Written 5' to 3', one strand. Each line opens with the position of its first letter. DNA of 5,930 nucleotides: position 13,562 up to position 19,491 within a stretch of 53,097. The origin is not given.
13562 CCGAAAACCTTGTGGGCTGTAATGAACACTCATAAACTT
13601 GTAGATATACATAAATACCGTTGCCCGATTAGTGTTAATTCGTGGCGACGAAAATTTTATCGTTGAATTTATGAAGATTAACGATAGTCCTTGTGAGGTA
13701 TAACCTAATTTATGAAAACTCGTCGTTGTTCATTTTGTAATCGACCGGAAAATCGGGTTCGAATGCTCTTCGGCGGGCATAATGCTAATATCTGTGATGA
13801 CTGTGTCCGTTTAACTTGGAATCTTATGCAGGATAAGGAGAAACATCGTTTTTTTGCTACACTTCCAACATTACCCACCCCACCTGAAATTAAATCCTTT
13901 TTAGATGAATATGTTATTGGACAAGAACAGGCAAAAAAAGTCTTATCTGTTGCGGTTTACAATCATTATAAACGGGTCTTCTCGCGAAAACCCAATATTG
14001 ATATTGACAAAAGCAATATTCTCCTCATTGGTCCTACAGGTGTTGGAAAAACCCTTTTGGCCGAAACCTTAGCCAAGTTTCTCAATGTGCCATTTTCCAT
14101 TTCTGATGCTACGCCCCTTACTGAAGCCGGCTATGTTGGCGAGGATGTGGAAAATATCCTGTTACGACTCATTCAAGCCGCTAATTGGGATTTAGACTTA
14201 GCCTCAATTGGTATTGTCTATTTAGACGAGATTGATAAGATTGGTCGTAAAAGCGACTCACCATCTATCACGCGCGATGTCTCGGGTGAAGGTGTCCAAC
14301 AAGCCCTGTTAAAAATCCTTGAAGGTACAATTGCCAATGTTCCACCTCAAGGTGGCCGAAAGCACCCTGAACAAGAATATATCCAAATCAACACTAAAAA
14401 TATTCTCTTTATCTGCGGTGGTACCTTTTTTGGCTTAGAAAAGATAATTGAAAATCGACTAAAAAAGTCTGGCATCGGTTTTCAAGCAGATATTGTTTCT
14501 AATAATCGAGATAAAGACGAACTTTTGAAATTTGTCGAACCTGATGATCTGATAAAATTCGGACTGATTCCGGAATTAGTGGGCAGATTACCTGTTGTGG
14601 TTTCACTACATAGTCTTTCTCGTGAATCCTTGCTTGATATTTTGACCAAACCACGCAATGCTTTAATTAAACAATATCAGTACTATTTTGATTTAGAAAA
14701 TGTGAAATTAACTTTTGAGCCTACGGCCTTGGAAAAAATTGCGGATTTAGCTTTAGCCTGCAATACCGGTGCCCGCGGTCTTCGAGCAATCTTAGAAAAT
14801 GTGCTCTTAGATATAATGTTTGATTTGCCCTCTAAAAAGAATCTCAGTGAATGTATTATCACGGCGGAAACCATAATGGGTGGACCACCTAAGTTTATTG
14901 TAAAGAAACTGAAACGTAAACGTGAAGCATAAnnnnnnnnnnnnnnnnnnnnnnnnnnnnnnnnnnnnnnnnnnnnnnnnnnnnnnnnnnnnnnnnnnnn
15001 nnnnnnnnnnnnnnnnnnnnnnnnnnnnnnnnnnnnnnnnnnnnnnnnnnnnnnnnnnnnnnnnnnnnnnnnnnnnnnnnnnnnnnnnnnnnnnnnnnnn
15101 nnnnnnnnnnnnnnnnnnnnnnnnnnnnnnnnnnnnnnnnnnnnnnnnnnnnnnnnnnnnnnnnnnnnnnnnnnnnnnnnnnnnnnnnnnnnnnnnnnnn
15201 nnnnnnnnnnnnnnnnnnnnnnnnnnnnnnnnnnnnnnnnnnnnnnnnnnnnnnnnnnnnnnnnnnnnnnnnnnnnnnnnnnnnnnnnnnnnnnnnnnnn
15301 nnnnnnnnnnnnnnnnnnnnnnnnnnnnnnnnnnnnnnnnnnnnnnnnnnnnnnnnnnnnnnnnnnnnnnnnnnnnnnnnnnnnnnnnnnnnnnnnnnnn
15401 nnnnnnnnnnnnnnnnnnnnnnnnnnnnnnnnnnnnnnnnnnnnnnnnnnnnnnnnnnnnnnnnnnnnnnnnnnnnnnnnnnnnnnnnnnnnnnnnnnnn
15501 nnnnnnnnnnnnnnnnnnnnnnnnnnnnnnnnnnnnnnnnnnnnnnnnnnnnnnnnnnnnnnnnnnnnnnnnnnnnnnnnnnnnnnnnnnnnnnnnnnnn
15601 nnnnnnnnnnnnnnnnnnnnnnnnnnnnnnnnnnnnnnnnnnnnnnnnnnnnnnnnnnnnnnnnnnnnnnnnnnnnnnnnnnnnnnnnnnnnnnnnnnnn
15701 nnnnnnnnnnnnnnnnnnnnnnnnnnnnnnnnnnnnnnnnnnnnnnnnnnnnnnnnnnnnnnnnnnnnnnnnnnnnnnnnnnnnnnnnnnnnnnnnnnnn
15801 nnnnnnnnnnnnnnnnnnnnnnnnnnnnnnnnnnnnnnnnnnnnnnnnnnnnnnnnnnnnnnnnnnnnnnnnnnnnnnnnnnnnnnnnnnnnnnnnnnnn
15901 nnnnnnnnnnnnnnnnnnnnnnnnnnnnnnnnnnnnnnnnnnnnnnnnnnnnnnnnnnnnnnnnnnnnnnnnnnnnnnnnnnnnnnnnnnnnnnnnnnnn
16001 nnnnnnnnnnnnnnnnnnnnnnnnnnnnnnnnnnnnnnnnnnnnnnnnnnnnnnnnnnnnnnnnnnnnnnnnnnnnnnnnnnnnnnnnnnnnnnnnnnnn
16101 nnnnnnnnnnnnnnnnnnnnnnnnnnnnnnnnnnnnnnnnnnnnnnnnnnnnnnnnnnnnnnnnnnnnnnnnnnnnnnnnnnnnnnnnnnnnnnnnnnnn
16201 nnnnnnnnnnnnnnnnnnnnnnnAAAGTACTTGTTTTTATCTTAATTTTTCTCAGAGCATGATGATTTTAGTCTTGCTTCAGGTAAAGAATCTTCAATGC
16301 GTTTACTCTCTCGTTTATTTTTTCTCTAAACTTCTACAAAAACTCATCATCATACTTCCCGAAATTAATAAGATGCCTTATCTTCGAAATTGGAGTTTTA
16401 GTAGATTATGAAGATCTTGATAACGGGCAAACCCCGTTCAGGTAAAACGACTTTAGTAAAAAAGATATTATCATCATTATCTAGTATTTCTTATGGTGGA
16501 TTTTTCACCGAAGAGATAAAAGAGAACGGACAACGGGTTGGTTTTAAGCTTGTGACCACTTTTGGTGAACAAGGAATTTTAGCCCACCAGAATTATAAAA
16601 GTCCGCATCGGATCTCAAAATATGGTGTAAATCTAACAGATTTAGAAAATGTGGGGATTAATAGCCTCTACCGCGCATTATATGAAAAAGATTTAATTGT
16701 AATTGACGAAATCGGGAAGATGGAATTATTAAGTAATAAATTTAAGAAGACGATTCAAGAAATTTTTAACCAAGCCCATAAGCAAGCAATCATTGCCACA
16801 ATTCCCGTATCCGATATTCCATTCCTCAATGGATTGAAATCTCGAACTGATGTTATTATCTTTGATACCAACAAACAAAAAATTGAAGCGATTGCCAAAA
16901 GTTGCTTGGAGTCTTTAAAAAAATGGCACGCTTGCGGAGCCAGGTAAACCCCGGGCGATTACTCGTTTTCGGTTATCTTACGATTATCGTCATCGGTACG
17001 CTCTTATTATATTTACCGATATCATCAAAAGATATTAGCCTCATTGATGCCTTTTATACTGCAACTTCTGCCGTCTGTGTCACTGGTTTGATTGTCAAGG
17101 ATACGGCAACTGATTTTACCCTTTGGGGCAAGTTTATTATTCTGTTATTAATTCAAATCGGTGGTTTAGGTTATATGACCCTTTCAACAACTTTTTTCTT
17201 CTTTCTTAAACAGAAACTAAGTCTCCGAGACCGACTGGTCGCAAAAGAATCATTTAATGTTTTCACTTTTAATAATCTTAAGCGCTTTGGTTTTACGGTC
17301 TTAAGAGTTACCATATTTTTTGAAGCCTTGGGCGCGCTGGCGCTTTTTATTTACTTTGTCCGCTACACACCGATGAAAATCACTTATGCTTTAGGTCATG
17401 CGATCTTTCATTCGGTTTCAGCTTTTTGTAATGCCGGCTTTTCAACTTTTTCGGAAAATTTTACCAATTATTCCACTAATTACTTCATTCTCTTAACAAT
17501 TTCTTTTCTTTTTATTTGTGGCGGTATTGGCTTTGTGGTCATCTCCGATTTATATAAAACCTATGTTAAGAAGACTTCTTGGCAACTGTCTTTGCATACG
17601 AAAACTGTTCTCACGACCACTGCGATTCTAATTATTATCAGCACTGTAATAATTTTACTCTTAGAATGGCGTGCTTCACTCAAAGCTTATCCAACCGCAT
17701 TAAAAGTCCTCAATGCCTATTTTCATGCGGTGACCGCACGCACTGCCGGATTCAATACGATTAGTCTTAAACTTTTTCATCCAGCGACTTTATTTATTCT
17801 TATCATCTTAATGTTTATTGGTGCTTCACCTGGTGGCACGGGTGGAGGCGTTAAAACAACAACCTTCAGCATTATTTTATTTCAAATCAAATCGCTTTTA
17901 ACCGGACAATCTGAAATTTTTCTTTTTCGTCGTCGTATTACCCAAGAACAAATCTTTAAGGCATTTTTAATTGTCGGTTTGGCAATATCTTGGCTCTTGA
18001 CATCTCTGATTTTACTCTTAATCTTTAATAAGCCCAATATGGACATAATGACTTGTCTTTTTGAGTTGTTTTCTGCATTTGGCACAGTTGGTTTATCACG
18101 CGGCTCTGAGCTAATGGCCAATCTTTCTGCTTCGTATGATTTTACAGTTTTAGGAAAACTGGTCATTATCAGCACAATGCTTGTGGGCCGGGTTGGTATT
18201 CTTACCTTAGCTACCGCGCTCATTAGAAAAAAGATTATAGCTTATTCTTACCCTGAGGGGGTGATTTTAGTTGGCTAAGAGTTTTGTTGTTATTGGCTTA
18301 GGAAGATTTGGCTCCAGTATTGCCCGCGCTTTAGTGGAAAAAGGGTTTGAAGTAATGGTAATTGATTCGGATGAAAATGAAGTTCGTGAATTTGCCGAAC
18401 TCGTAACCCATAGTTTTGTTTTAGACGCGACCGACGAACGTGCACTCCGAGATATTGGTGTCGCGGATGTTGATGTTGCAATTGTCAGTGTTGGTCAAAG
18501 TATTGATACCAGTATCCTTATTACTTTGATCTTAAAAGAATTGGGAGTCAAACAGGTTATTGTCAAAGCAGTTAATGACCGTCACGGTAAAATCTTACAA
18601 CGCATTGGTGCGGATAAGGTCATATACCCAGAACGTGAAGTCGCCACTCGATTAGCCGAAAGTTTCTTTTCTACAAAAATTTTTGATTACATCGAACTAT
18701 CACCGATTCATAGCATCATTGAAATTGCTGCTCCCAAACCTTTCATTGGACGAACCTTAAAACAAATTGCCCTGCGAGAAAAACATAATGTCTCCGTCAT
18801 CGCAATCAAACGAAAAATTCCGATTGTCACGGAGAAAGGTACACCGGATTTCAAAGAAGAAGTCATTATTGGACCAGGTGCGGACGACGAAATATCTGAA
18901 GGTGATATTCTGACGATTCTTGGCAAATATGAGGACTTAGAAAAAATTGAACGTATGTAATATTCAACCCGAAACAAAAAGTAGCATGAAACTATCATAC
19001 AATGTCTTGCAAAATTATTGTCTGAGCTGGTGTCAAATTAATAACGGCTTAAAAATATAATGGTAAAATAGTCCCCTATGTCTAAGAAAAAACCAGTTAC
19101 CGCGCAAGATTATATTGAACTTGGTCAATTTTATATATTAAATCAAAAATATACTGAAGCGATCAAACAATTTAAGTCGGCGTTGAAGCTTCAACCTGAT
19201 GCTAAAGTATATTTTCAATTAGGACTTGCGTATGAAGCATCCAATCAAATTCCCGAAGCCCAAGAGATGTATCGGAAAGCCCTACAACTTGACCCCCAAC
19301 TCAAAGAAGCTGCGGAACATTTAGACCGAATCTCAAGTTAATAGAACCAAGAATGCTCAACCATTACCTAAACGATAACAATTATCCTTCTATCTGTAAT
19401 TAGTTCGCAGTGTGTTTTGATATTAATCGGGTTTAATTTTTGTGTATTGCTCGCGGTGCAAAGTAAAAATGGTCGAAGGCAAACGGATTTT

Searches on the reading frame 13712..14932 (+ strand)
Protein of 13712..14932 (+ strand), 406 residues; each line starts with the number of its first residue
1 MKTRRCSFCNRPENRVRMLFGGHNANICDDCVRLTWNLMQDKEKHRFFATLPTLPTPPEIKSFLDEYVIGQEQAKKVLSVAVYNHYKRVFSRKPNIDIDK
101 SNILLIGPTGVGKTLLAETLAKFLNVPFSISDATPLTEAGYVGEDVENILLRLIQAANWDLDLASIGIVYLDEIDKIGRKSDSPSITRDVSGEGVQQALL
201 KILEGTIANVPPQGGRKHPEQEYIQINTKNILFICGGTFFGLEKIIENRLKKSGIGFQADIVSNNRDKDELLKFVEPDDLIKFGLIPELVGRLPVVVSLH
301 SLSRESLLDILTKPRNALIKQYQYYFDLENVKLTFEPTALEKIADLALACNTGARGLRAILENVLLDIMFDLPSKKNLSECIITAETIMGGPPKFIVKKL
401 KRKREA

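Call 12: search_protein_families(library=pfam, proteins=[window:13712-14932:+])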
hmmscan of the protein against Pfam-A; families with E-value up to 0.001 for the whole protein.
window:13712-14932:+ (406 aa): 9 families
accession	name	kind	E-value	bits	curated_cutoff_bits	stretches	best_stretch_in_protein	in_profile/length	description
PF07724.20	AAA_2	-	4.4e-31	108.6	27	1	100-295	3-165/166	AAA domain (Cdc48 subfamily)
PF00004.35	AAA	-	5.2e-14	53.3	21.2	1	103-228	1-99/131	ATPase family associated with various cellular activities (AAA)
PF06689.19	zf-C4_ClpX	-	2e-12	47.2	27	1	5-39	2-37/39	ClpX C4-type zinc finger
PF10431.15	ClpB_D2-small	-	7.5e-10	39.2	21.9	1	302-380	1-75/81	C-terminal, D2-small domain, of ClpB protein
PF05496.18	RuvB_N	-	4.9e-06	26.8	27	1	64-140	6-73/159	Holliday junction DNA helicase RuvB P-loop domain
PF07728.20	AAA_5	-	8.7e-06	26.2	22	1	102-177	1-78/139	AAA domain (dynein-related subfamily)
PF01078.27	Mg_chelatase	-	0.00012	22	20.3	0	100-124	22-46/207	Magnesium chelatase, subunit ChlI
PF00493.29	MCM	-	0.0002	21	23.3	1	64-180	22-136/224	MCM P-loop domain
PF13401.12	AAA_22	-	0.00032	21.5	27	0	100-137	5-45/130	AAA domain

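Call 13: find_encoding_contigs(protein=window:13712-14932:+, flank=3000, max_places=10)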
Protein window:13712-14932:+ (406 aa): no gene with exactly this product is on record in the collection.

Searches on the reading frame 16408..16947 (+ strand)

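Call 59: search_protein_families(library=pfam, proteins=[window:16408-16947:+], max_evalue=0.00001)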
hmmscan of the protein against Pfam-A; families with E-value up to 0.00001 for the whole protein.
window:16408-16947:+ (179 aa): 1 family
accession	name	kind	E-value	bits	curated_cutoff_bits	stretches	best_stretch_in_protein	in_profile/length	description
PF03266.21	NTPase_1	-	1.9e-46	158.4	23.9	1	2-164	1-165/168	NTPase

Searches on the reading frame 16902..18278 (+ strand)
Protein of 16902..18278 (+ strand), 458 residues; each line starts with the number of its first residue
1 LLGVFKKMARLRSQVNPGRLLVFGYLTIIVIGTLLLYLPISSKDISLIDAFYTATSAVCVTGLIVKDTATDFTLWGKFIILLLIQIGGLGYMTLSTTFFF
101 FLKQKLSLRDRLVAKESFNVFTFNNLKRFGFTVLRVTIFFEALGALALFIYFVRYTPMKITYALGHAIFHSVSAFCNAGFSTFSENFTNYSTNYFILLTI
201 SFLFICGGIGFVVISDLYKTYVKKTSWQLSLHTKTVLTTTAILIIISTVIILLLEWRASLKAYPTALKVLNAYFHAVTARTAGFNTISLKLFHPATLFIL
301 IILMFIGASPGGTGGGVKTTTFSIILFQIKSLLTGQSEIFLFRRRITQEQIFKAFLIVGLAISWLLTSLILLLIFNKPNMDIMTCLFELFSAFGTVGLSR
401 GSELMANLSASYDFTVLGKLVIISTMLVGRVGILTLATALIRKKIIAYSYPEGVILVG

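Call 59: search_protein_families(library=pfam, proteins=[window:16902-18278:+], max_evalue=0.00001)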
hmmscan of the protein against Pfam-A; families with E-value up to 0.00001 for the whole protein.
window:16902-18278:+ (458 aa): 1 family
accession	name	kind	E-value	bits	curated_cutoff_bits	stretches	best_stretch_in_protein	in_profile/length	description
PF02386.22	TrkH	-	1.4e-65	222.1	27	1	28-440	46-490/502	Cation transport protein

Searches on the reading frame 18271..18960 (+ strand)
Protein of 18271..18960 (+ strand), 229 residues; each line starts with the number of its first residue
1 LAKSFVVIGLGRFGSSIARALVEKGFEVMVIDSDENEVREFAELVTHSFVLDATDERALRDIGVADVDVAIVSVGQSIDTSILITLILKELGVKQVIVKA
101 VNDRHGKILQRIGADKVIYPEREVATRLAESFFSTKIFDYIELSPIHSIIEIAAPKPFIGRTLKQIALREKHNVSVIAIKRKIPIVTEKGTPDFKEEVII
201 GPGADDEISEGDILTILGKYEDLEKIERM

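Call 59: search_protein_families(library=pfam, proteins=[window:18271-18960:+], max_evalue=0.00001)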
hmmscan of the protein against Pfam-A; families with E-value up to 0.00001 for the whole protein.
window:18271-18960:+ (229 aa): 5 families
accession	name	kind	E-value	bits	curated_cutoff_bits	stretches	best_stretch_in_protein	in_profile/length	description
PF02254.24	TrkA_N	-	4.6e-30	104.8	23.8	1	5-120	1-116/116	TrkA-N domain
PF02080.26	TrkA_C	-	1.4e-12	47.8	27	1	149-228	3-68/71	TrkA-C domain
PF03446.21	NAD_binding_2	-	7e-07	29.8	21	1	6-100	3-92/161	NAD binding domain of 6-phosphogluconate dehydrogenase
PF00107.32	ADH_zinc_N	-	4.1e-06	27.2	31.8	0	84-132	6-54/129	Zinc-binding dehydrogenase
PF03807.23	F420_oxidored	-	4.9e-06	27.5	21.6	0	6-58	3-56/94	NADP oxidoreductase coenzyme F420-dependent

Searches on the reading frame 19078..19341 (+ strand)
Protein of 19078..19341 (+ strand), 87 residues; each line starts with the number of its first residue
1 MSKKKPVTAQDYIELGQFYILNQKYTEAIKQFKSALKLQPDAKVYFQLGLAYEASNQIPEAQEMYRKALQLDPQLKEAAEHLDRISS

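Call 60: search_protein_families(library=pfam, proteins=[window:19078-19341:+], max_evalue=0.00001)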
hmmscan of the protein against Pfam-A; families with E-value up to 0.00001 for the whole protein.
window:19078-19341:+ (87 aa): 10 families
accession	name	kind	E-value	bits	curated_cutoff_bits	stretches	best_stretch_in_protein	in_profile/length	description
PF07719.23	TPR_2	-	4.7e-16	58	27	2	42-74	1-33/34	Tetratricopeptide repeat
PF00515.34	TPR_1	-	2.8e-15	55.8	27.8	1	42-74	1-33/34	Tetratricopeptide repeat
PF13181.12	TPR_8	-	9.7e-14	50.7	25.7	1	42-74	1-33/34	Tetratricopeptide repeat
PF13414.12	TPR_11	-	9.8e-12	44.8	26.8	1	17-54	2-40/42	TPR repeat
PF13428.12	TPR_14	-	9.4e-11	41.7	23.5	0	44-80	3-39/44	Tetratricopeptide repeat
PF13424.12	TPR_12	-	1.1e-09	38.8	30.1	1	13-73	7-76/77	Tetratricopeptide repeat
PF13432.12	TPR_16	-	3.9e-07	30.8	32.7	1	22-74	10-63/65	Tetratricopeptide repeat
PF13431.12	TPR_17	-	4.7e-07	30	24.4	0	41-63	12-34/34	Tetratricopeptide repeat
PF13176.12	TPR_7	-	8.3e-07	29.1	27.9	0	46-77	3-34/36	Tetratricopeptide repeat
PF14559.12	TPR_19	-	3.5e-06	27.7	25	0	21-74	3-57/68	Tetratricopeptide repeat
